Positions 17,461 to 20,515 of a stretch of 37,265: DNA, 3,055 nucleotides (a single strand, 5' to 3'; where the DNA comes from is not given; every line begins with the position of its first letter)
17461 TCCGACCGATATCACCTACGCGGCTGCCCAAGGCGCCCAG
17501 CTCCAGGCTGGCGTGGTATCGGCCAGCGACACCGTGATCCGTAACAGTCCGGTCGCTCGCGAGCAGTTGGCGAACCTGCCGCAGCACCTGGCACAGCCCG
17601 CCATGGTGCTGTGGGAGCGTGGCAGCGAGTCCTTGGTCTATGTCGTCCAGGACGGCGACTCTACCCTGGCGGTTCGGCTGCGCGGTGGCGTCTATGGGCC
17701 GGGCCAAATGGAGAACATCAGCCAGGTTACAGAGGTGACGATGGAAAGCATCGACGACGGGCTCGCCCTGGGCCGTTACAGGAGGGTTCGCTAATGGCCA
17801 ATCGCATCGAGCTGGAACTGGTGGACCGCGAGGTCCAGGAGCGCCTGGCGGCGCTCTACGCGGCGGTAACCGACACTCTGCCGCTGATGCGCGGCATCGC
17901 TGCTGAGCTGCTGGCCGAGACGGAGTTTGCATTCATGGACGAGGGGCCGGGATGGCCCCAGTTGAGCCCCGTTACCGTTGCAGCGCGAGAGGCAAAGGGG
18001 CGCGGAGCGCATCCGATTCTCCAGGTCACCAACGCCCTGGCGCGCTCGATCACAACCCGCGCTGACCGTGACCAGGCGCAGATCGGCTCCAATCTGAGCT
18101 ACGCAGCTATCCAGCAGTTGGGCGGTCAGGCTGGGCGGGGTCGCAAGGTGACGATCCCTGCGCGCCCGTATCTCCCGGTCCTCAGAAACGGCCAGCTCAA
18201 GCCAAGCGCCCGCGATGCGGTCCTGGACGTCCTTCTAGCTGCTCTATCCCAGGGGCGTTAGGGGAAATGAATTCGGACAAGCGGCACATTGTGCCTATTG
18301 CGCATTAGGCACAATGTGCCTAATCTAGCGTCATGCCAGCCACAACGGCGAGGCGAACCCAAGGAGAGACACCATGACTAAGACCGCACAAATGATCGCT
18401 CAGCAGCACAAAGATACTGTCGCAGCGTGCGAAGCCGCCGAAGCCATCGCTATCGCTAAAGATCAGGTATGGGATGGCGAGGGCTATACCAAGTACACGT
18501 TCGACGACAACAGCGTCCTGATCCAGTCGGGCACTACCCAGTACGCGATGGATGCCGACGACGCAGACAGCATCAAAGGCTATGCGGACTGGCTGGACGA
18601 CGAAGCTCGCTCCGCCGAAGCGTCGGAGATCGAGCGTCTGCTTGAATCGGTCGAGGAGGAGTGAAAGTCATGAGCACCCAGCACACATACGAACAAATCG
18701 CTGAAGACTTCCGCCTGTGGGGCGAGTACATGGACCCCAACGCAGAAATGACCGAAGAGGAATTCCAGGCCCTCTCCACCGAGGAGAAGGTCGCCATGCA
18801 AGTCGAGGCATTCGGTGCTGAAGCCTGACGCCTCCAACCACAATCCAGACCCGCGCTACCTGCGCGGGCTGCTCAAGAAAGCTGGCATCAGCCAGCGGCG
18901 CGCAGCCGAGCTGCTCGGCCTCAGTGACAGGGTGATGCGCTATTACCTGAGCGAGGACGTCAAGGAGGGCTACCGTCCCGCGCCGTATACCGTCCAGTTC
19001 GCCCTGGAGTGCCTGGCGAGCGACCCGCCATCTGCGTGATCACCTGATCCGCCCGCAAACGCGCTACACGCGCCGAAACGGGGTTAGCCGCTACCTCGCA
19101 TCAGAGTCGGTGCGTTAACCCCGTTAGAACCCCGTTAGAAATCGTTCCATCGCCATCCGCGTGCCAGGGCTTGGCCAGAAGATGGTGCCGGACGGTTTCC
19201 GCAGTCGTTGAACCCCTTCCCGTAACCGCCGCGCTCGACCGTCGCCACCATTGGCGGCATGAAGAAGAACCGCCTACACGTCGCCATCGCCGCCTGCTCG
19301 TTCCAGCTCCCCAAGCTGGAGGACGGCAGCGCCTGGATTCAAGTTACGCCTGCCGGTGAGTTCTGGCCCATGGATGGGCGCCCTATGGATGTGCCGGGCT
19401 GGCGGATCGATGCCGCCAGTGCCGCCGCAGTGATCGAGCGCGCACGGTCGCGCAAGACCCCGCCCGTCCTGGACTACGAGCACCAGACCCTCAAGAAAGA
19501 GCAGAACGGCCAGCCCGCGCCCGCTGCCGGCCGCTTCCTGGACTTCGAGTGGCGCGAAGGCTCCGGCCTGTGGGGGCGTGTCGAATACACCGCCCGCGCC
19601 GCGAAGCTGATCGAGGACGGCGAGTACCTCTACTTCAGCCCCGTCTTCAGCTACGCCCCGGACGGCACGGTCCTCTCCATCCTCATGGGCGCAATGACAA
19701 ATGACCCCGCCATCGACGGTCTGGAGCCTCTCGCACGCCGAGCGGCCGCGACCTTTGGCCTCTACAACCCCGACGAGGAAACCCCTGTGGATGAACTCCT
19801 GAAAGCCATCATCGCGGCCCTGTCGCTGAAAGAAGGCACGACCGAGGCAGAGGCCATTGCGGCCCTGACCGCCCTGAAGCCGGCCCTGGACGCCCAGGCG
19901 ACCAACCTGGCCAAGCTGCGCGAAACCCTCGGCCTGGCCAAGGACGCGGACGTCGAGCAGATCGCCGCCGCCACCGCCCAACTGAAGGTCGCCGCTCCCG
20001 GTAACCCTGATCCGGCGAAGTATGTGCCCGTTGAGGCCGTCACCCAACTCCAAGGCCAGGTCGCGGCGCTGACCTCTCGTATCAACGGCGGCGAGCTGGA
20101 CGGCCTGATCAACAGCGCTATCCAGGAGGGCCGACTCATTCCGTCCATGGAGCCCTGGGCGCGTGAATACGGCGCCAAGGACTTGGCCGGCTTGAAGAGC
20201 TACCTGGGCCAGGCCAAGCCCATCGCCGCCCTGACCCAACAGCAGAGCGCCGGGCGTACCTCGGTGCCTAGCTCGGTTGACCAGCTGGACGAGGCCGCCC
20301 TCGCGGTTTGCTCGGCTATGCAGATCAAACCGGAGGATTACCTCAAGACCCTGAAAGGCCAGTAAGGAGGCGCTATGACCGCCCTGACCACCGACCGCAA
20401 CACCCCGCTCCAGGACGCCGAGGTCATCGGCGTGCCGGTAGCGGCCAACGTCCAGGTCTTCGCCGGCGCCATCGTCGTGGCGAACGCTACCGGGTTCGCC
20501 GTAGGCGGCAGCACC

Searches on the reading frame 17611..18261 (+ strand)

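Call 19: search_protein_families(library=pfam, proteins=[window:17611-18261:+], max_evalue=0.01)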
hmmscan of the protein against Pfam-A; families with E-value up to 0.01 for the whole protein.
window:17611-18261:+ (216 aa): 1 family
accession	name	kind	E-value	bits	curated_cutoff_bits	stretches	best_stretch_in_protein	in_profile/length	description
PF05069.18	Phage_tail_S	-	5.8e-25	88.3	24.3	1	72-212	3-147/148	Phage virion morphogenesis family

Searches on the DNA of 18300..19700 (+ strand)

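Call 8: search_dna_similar(query=window:18300-19700:+, collection=phages, mode=near, max_rows=40, rows=spread)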
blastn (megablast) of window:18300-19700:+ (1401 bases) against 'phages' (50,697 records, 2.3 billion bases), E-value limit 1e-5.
Records with a match: 129; places in all: 129; records where one place covers at least 80% of the query: 16.
Best place of each record, by identity: >=99% 9; 95-99% 68; 90-95% 46; 80-90% 4; 60-80% 2.
By first word of the organism name: Pseudomonas 128; Bacteriophage 1.
By host as written in the record: Pseudomonas aeruginosa 39; Pseudomonas aeruginosa PA14 33; - 31; Pseudomonas aeruginosa PAS429 2; Pseudomonas aeruginosa YMC12/01/R960 2; Pseudomonas aeruginosa YMC12/01/R24 2; Pseudomonas aeruginosa Ps33 2; Pseudomonas aeruginosa clinical isolate 2; and 16 more.
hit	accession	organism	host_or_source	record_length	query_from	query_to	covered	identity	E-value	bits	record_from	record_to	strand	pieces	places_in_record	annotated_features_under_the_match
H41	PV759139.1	Pseudomonas phage vB_Pae_LMQSRe25-1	Pseudomonas aeruginosa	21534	1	1401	100%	99.4%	0e+0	2542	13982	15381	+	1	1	protease I | anti-CRISPR protein 30 | hypothetical protein (x2)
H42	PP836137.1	Pseudomonas phage GEC_PNG14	Pseudomonas aeruginosa 573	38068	1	1401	100%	99.4%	0e+0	2536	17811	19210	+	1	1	protease protein | anti-CRISPR protein AcrF2 | winged helix-turn-helix domain-containing protein | hypothetical protein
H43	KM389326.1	Pseudomonas phage F_KK2074sp/Pa1651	-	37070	1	1401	100%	98.0%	0e+0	2431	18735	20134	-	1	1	record has no annotation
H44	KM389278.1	Pseudomonas phage Phi05_1400 B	-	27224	1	1401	89%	99.2%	0e+0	2239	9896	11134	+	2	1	record has no annotation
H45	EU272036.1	Pseudomonas phage MP29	Pseudomonas aeruginosa PA14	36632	1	1401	88%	98.1%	0e+0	2158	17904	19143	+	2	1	ORF33: protease (I) and scaffold (Z) protein | ORF30: hypothetical protein | ORF32: hypothetical protein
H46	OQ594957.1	Pseudomonas phage vB_Pae_LESphi4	Pseudomonas aeruginosa LESB58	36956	5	1401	77%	97.9%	0e+0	1873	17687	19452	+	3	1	head maturation protease | anti-CRISPR protein (x3) | transcriptional regulator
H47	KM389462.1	Pseudomonas phage JBD23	-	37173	3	1401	78%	97.2%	0e+0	1844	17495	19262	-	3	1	record has no annotation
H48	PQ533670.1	Pseudomonas phage Pacha_bin_2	Pseudomonas aeruginosa PA14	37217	3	1401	77%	97.3%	0e+0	1844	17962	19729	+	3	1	hypothetical protein (x5) | protease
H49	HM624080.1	Pseudomonas phage PA1/KOR/2010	Pseudomonas aeruginosa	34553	3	1401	77%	97.3%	0e+0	1844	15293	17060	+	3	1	protease (I) and scaffold (Z) proteins | hypothetical protein (x4)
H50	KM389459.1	Pseudomonas phage F_ET309sp/Pa1651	-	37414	5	1401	77%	97.4%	0e+0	1845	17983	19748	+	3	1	record has no annotation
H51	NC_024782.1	Pseudomonas phage MP48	Pseudomonas aeruginosa PA14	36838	3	1393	77%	94.4%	0e+0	1652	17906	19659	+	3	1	anti-CRISPR protein AcrF3 | head maturation protease | hypothetical protein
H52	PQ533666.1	Pseudomonas phage Zilla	Pseudomonas aeruginosa PA14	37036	5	1401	68%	96.8%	0e+0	1599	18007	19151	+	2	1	protease | hypothetical protein (x3)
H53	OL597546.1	Pseudomonas phage ZCPA1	Pseudomonas aeruginosa PS12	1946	1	1399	69%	92.6%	0e+0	1383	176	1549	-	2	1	protease | anti-CRISPR protein | winged helix-turn-helix domain-containing protein | hypothetical protein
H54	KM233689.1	Pseudomonas phage H70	Pseudomonas aeruginosa Ps33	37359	520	1401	63%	98.5%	0e+0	1555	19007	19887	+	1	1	protease (I) and scaffold (Z) protein | DNA-binding domain-containing protein | hypothetical protein (x2)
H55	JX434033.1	Pseudomonas phage JBD88a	-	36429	1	1393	67%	93.0%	0e+0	1366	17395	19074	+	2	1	hypothetical protein (x4)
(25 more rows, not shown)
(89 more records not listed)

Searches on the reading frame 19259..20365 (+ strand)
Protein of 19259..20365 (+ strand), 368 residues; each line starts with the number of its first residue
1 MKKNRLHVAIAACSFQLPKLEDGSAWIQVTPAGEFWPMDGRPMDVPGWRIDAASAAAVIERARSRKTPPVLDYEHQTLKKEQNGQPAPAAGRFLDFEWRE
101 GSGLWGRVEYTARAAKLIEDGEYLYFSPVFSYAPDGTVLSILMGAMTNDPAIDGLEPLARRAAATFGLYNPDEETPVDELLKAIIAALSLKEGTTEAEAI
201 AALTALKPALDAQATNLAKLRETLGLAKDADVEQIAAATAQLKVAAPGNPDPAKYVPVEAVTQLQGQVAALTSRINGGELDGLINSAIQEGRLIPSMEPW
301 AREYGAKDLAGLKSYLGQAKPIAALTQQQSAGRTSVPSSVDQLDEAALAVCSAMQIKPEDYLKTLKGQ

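Call 19: search_protein_families(library=pfam, proteins=[window:19259-20365:+], max_evalue=0.01)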
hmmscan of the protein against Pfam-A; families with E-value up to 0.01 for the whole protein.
window:19259-20365:+ (368 aa): 1 family
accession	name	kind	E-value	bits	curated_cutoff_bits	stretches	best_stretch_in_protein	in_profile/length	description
PF10123.14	Mu-like_Pro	-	3e-102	343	25.2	1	27-363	1-330/330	Mu-like prophage I protein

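Call 20: search_protein_families(library=phrogs, proteins=[window:19259-20365:+], max_evalue=0.001)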
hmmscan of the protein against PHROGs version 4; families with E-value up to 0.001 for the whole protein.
window:19259-20365:+ (368 aa): 6 families
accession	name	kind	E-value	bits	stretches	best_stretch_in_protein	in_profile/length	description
phrog_328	-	head and packaging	5.5e-122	408.6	1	7-367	4-337/339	head maturation protease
phrog_13230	-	unknown function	2e-14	54.6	1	24-135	21-121/138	-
phrog_34262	-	unknown function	3.4e-10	41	1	1-75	1-72/72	-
phrog_3894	-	head and packaging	1.8e-07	31.8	1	162-349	257-451/458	head maturation protease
phrog_15607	-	unknown function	4.8e-06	27.7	0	266-364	63-159/167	-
phrog_2976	-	head and packaging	0.00091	20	0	170-339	222-376/394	head maturation protease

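Call 21: find_related_loci(query=window:19259-20365:+, collection=viral_contigs, flank=10000)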
Query window:19259-20365:+ (368 aa) in viral_contigs; peptide patterns used: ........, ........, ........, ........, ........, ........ (x = any residue, [..] = any of these).
26 stretches matched a pattern; 20 encode a relative of the query (tblastn E <= 1e-3); 19 distinct loci.
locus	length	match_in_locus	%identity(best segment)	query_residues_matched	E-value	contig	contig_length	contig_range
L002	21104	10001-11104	100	1-368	0e+0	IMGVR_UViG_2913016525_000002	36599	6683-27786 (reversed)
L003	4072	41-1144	99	1-368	0e+0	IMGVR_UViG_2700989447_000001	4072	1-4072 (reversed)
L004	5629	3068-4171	99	1-368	0e+0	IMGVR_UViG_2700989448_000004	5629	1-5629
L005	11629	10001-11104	99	1-368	0e+0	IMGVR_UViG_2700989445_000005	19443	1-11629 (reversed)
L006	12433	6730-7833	99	1-368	0e+0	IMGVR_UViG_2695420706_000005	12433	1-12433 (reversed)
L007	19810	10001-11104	99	1-368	0e+0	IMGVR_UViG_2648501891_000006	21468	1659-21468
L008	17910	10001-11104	99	1-368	0e+0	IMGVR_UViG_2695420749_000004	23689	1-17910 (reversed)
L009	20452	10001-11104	99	1-368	0e+0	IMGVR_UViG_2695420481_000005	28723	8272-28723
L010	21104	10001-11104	99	1-368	0e+0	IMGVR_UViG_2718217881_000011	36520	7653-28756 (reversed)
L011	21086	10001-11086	71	1-363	7e-152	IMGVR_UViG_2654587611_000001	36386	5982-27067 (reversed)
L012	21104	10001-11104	99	1-368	0e+0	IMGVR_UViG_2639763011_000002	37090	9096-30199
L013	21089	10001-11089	53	13-363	1e-103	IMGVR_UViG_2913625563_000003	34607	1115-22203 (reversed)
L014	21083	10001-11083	53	13-363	1e-102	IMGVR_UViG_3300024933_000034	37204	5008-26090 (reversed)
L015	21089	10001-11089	52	13-363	2e-98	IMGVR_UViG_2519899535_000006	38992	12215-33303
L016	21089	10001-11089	53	13-363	1e-96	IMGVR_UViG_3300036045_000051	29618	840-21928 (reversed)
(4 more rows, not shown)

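Call 35: find_related_loci(query=A2, collection=genome_contigs, flank=10000)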
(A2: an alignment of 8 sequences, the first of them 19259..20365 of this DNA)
Query A2 (368 aa) in genome_contigs; peptide patterns used: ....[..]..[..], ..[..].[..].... (x = any residue, [..] = any of these).
514 stretches matched a pattern; 478 encode a relative of the query (tblastn E <= 1e-3); the best 80 are kept; 80 distinct loci.
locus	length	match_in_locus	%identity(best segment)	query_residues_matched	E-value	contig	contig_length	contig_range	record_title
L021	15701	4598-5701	84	1-368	0e+0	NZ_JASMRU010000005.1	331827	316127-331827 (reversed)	Pseudomonas sp. CAN1 strain SPPC 2814 scaffold5.1, whole genome shotgun sequence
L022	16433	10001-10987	68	1-332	9e-150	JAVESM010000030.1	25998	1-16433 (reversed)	MAG: Pseudomonas sp. isolate BF1_57 scaffold_3000_c1_biofilm_2017, whole genome shotgun sequence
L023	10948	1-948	69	14-332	4e-145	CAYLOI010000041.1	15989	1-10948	MAG TPA_asm: uncultured Thiopseudomonas sp. isolate binchicken_co315_48 genome assembly, contig: NODE_2210_length_15989_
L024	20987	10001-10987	69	1-332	1e-141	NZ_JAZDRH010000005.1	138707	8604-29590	Pseudomonas sp. F1_0610 F1_0610_5_length_138707_cov_27.449286, whole genome shotgun sequence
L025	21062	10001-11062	54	8-361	9e-107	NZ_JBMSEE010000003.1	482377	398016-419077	Caldimonas sp. KR1-144 contig3, whole genome shotgun sequence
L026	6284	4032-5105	52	2-361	2e-105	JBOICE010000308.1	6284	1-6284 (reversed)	MAG: Pseudomonas sp. isolate M3-S_concoct.bin.132_sub k127_1687122, whole genome shotgun sequence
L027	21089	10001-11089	51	13-363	8e-102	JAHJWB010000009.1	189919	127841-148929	MAG: Gammaproteobacteria bacterium isolate OSS_A.mb.6 OSS_A.mb.6_k119_48592, whole genome shotgun sequence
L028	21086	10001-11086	52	1-364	1e-97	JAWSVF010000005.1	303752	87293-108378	MAG: Pseudomonas sp. isolate BHT04_PCL_gam2 B9PCL_contig_222, whole genome shotgun sequence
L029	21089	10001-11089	51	1-361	8e-97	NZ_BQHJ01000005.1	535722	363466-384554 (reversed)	Pseudomonas pseudonitroreducens strain BML-PP015 sequence05, whole genome shotgun sequence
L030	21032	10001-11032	49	15-361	3e-96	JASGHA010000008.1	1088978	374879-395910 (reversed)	MAG: Rubrivivax sp. isolate 5N117 JMF-2111-06-0005.ont.bin.117_7, whole genome shotgun sequence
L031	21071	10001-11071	50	13-361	5e-96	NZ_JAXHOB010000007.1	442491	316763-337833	MAG: Acidovorax sp. isolate Salar_de_Ascotan_water_MAG_AWA2 contig_586_polypolish, whole genome shotgun sequence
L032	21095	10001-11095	53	3-361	8e-94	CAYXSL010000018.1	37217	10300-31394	MAG TPA_asm: uncultured Verminephrobacter sp. isolate SRP150892_co1_17 genome assembly, contig: NODE_835_length_37217_co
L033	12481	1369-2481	54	4-361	1e-93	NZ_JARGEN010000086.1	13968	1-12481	Curvibacter soli strain H39-3-26 platanus_K_17_124_86, whole genome shotgun sequence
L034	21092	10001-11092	53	8-361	2e-93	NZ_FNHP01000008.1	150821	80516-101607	Oryzisolibacter propanilivorax strain EPL6, whole genome shotgun sequence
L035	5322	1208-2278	50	8-361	2e-91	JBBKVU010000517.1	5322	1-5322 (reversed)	MAG: Comamonas sp. isolate metabat_bins.377 k119_4202265, whole genome shotgun sequence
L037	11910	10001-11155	45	13-366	6e-95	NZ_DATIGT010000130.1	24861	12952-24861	MAG: Tahibacter sp. isolate SMAG_U15618 k141_185363, whole genome shotgun sequence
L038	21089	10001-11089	50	5-361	3e-89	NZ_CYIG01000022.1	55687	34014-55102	Paenacidovorax caeni strain R-24608 isolate Acidovorax caeni sp. nov. strain R-24608, whole genome shotgun sequence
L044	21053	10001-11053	46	13-361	3e-86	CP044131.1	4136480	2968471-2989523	Comamonas testosteroni strain NFYY023 chromosome, complete genome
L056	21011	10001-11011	45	18-358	1e-77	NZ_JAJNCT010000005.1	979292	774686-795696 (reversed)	Comamonas koreensis strain KCTC 12005 platanus_K_17_124_5, whole genome shotgun sequence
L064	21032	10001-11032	43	7-366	5e-74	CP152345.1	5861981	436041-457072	Ectopseudomonas oleovorans strain SDU_PSEU1 chromosome, complete genome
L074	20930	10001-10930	45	8-341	4e-72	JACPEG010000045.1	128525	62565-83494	MAG: Betaproteobacteria bacterium isolate NC_groundwater_329_Ag_B-0.1um_65_19 GD18-4_B1_scaffold_1051672, whole genome s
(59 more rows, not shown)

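Call 77: search_protein_families(library=pfam, proteins=[L016:481-1119:+, L028:482-1060:+, L044:625-1065:+, L056:471-959:+, L037:33-506:+, L064:480-926:+, L038:9418-9891:+, L074:708-1247:+], max_evalue=0.01)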
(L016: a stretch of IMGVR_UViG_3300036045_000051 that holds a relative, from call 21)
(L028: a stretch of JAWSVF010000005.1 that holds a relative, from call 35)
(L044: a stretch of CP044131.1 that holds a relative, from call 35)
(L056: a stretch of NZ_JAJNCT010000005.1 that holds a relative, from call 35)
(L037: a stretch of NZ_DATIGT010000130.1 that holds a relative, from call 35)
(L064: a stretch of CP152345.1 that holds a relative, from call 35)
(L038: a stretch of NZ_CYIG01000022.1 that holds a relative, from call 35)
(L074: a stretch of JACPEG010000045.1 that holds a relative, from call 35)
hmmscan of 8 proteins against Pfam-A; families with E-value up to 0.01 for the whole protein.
L016:481-1119:+ (213 aa): 0 families

L028:482-1060:+ (193 aa): 0 families

L044:625-1065:+ (147 aa): 0 families

L056:471-959:+ (163 aa): 0 families

L037:33-506:+ (158 aa): 1 family
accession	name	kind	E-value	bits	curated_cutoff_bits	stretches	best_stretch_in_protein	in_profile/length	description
PF07022.19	Phage_CI_repr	-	4.5e-07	30.6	22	1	9-72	2-65/65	Bacteriophage CI repressor helix-turn-helix domain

L064:480-926:+ (149 aa): 2 families
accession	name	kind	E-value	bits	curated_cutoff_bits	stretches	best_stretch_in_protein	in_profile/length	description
PF08765.17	Mor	-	2.4e-08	34.4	24.9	1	58-137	24-94/107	Mor transcription activator family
PF13542.12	HTH_Tnp_ISL3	-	0.0025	17.7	27.4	1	117-138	29-50/51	Helix-turn-helix domain of transposase family ISL3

L038:9418-9891:+ (158 aa): 2 families
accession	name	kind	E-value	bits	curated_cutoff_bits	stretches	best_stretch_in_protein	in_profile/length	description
PF08765.17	Mor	-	2.1e-17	63.5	24.9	1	76-153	30-107/107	Mor transcription activator family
PF04545.22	Sigma70_r4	-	0.00095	19.1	24.1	1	115-138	18-41/50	Sigma-70, region 4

L074:708-1247:+ (180 aa): 3 families
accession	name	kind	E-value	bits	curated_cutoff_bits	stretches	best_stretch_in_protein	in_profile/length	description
PF08765.17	Mor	-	5.7e-29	100.7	24.9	1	73-178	2-107/107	Mor transcription activator family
PF13518.12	HTH_28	-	0.0015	19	25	1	141-164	11-34/52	Helix-turn-helix domain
PF04218.19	CENP-B_N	-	0.0068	16.5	21.2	0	147-167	27-47/53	CENP-B N-terminal DNA-binding domain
